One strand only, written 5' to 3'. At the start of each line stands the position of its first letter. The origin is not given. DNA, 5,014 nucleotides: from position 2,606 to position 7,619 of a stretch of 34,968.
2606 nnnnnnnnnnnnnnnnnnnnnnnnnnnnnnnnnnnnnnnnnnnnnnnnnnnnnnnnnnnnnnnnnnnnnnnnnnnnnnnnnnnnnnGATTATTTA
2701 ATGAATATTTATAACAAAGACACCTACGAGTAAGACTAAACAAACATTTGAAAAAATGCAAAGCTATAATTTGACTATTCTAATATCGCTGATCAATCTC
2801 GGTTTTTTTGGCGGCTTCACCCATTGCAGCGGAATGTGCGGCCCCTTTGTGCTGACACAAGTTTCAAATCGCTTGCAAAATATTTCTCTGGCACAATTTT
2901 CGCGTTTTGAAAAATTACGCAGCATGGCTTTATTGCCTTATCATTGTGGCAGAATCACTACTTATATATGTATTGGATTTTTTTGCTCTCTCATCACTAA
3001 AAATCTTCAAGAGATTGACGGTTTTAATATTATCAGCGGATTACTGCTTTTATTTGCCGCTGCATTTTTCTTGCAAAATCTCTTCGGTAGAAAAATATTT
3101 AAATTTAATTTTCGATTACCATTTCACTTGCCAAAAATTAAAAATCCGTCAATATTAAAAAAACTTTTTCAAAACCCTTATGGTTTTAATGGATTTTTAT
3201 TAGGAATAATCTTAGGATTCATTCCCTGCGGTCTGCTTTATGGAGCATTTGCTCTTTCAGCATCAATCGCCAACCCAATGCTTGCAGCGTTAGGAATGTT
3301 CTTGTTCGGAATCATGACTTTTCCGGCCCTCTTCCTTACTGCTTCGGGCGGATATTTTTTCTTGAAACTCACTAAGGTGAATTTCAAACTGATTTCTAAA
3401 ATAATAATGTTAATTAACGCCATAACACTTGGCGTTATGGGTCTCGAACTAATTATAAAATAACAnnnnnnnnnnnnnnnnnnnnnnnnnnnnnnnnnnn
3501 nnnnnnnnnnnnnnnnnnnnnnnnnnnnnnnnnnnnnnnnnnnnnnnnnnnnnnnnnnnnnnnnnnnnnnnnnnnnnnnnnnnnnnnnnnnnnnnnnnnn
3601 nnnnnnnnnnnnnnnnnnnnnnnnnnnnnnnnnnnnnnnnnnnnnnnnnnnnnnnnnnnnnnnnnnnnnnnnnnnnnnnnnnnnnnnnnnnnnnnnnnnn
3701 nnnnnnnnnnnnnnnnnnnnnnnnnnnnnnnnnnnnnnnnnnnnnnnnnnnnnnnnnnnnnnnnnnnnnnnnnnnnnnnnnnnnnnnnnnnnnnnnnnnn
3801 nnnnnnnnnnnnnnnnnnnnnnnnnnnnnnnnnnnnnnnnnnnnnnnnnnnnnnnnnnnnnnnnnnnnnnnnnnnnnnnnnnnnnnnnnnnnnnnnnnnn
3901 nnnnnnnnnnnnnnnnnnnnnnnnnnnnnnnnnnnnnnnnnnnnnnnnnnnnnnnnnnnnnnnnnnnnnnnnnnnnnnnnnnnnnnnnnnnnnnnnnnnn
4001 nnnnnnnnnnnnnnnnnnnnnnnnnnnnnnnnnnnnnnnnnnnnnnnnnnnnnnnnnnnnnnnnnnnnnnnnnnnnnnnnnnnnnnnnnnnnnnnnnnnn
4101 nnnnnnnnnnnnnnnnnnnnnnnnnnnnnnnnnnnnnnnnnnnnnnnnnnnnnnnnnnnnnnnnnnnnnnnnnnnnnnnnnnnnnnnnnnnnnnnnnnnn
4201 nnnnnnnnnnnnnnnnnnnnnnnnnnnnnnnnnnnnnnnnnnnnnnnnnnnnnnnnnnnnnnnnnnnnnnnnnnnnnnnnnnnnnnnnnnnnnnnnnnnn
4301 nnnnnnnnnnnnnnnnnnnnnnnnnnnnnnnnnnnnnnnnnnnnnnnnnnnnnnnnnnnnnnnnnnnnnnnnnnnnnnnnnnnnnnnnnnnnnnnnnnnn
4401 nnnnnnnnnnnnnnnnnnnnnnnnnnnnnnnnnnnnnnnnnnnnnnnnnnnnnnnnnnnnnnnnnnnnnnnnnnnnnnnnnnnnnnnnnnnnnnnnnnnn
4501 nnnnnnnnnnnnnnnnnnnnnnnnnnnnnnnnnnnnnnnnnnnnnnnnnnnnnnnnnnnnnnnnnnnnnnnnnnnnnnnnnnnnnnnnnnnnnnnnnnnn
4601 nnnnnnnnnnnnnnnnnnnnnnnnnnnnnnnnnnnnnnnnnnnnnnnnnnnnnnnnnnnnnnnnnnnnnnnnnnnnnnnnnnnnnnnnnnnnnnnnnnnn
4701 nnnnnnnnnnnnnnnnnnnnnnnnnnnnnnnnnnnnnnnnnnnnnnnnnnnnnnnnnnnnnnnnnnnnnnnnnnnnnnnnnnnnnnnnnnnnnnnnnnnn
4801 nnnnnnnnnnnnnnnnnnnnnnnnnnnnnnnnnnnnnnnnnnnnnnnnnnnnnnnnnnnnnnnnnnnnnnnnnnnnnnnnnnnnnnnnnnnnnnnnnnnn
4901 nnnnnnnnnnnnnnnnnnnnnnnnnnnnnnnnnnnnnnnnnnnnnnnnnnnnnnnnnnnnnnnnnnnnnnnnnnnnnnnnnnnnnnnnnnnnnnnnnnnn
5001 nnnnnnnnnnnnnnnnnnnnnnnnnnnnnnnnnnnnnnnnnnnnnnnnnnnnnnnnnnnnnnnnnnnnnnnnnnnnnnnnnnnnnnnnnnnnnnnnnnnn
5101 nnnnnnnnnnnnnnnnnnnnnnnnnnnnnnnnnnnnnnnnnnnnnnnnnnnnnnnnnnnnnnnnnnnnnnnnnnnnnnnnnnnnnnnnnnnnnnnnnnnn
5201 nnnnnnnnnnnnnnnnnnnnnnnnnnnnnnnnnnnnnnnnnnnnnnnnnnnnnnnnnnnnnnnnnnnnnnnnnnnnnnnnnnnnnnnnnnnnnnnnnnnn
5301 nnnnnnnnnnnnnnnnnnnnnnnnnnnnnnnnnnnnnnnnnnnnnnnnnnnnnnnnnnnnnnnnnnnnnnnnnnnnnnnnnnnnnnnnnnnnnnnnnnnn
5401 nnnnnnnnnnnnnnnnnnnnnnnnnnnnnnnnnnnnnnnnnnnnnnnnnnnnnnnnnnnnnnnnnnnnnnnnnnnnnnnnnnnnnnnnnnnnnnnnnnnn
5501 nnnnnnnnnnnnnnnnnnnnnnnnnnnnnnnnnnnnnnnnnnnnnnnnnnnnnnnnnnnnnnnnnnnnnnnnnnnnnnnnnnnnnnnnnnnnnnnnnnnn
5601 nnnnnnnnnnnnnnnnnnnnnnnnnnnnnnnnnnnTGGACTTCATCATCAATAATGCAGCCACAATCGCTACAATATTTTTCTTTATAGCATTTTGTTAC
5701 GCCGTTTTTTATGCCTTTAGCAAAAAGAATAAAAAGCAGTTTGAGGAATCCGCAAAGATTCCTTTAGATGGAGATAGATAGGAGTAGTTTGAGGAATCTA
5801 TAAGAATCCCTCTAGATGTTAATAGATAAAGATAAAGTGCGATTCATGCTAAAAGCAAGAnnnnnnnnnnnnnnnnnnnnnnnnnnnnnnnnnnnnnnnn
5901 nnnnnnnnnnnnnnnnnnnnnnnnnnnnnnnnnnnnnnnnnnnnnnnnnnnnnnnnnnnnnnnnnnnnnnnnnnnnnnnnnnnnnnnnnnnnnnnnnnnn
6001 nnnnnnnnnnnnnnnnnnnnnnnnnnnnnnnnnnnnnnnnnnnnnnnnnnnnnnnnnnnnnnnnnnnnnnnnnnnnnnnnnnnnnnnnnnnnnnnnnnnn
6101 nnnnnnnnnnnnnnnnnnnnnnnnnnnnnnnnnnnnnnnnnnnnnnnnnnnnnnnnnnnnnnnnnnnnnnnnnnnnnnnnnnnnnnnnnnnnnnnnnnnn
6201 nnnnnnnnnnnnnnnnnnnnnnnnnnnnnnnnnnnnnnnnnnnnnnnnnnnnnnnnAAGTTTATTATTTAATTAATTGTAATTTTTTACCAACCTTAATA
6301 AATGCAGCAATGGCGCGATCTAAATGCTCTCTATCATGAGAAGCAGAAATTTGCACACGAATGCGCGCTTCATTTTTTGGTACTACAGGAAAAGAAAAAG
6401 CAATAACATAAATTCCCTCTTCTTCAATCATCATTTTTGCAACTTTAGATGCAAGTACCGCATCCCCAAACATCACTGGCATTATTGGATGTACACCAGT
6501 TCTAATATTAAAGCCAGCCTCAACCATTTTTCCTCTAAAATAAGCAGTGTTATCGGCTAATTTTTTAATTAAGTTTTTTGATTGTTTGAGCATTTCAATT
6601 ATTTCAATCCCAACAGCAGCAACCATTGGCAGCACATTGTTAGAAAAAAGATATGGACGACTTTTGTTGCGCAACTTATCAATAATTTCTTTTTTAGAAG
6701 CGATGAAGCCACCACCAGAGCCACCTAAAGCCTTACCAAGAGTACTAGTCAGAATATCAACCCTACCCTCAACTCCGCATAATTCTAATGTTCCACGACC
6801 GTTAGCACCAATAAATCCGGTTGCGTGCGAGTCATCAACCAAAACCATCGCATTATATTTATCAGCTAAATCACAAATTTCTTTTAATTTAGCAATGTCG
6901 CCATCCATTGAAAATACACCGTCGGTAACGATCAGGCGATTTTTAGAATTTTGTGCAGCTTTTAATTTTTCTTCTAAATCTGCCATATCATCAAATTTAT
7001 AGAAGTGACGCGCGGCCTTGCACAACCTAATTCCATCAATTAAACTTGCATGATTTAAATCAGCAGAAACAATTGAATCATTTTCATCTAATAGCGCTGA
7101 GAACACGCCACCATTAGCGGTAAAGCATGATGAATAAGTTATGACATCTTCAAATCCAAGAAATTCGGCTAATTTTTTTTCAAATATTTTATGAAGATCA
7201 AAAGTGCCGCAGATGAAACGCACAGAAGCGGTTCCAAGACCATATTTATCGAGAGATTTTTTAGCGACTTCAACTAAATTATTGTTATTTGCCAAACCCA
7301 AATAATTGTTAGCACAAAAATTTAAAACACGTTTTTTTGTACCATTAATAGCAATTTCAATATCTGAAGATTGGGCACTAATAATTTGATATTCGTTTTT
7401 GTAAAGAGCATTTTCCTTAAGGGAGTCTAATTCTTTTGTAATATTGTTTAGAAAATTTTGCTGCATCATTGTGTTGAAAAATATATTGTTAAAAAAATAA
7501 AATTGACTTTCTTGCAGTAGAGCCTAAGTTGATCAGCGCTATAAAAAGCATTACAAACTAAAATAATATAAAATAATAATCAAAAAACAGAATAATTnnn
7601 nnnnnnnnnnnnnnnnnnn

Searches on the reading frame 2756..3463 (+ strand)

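Call 69: search_protein_families(library=pfam, proteins=[window:2756-3463:+], max_evalue=0.000001)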
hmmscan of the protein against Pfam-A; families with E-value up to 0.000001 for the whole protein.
window:2756-3463:+ (235 aa): 1 family
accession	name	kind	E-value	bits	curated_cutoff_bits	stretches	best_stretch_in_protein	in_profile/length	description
PF13386.12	DsbD_2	-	1.3e-30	107.3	24.9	1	13-222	3-197/199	Cytochrome C biogenesis protein transmembrane region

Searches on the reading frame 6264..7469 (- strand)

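Call 3: search_protein_families(library=pfam, proteins=[window:6264-7469:-], max_evalue=0.1)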
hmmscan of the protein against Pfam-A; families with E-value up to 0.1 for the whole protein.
window:6264-7469:- (401 aa): 8 families
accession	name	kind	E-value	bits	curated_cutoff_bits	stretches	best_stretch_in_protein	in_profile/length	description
PF00155.27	Aminotran_1_2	-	9.9e-64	216.2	19.7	1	47-389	2-360/361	Aminotransferase class I and II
PF00464.25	SHMT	-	4.4e-09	35.9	27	1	113-268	93-264/399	Serine hydroxymethyltransferase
PF01041.23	DegT_DnrJ_EryC1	-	9.1e-07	28.9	19.8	1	94-220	27-153/360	DegT/DnrJ/EryC1/StrS aminotransferase family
PF00266.25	Aminotran_5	-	9.2e-06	25.3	21.5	1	96-267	48-222/371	Aminotransferase class-V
PF01053.26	Cys_Met_Meta_PP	-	9.8e-05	21.5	27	1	93-220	54-181/381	Cys/Met metabolism PLP-dependent enzyme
PF01212.27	Beta_elim_lyase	-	0.0078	16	27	1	97-327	38-242/288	Beta-eliminating lyase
PF01276.26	OKR_DC_1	-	0.023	13.9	27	1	163-217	154-208/417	Orn/Lys/Arg decarboxylase, major domain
PF03841.19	SelA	-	0.084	12.3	22.8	0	236-269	203-236/367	L-seryl-tRNA selenium transferase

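Call 4: search_protein_families(library=ncbifam, proteins=[window:6264-7469:-], max_evalue=0.1)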
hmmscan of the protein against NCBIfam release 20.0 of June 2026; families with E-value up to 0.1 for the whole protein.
window:6264-7469:- (401 aa): 43 families (the best 25 are shown)
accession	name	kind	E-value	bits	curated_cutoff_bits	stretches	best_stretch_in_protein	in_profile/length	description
NF005394.0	PRK06939.1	equivalog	1.2e-177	590.6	460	1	2-400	1-397/397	glycine C-acetyltransferase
TIGR01822.1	2am3keto_CoA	equivalog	2.2e-167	556.9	493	1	8-400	3-393/393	glycine C-acetyltransferase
TIGR01825.1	gly_Cac_T_rel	subfamily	1.6e-130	435.3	535.4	1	11-400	2-385/385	BioF/Kbl family PLP-dependent acyltransferase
TIGR00858.1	bioF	equivalog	2.8e-105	352.1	426.45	1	38-389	15-363/365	8-amino-7-oxononanoate synthase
NF047600.1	SerpalmtaseCFB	equivalog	2.4e-99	332.7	640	1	12-398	13-393/395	serine palmitoyltransferase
TIGR01821.1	5aminolev_synth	equivalog_domain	1.8e-88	297.1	338.55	1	8-399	5-399/402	5-aminolevulinate synthase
NF047599.1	SerpalmtaseBetaP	equivalog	9.1e-84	281.4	500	1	30-397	29-393/394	serine palmitoyltransferase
NF047603.1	SerpalmtaseAlphaP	equivalog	1.1e-65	221.9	670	1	29-397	29-396/399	serine palmitoyltransferase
NF005526.0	PRK07179.1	equivalog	1.7e-55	188.3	428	1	43-397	51-399/407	alpha-hydroxyketone-type quorum-sensing autoinducer synthase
NF005697.0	PRK07505.1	subfamily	4e-46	157.4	342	1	20-392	22-397/405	hypothetical protein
NF004608.1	PRK05937.1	equivalog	6.8e-32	110.6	399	1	47-389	3-341/366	8-amino-7-oxononanoate synthase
NF000586.1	PRK00011.1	subfamily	4.2e-20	71.9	335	1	113-362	85-339/404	serine hydroxymethyltransferase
NF010094.0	PRK13580.1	equivalog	4.2e-08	32.3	735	1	164-362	210-406/496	glycine hydroxymethyltransferase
TIGR03576.1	pyridox_MJ0158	hypoth_equivalog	6.5e-06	25.5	304.45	1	158-289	121-246/346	TIGR03576 family pyridoxal phosphate-dependent enzyme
TIGR03588.1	PseC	equivalog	2.9e-05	23.1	423.5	1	95-220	34-163/380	UDP-4-amino-4,6-dideoxy-N-acetyl-beta-L-altrosamine transaminase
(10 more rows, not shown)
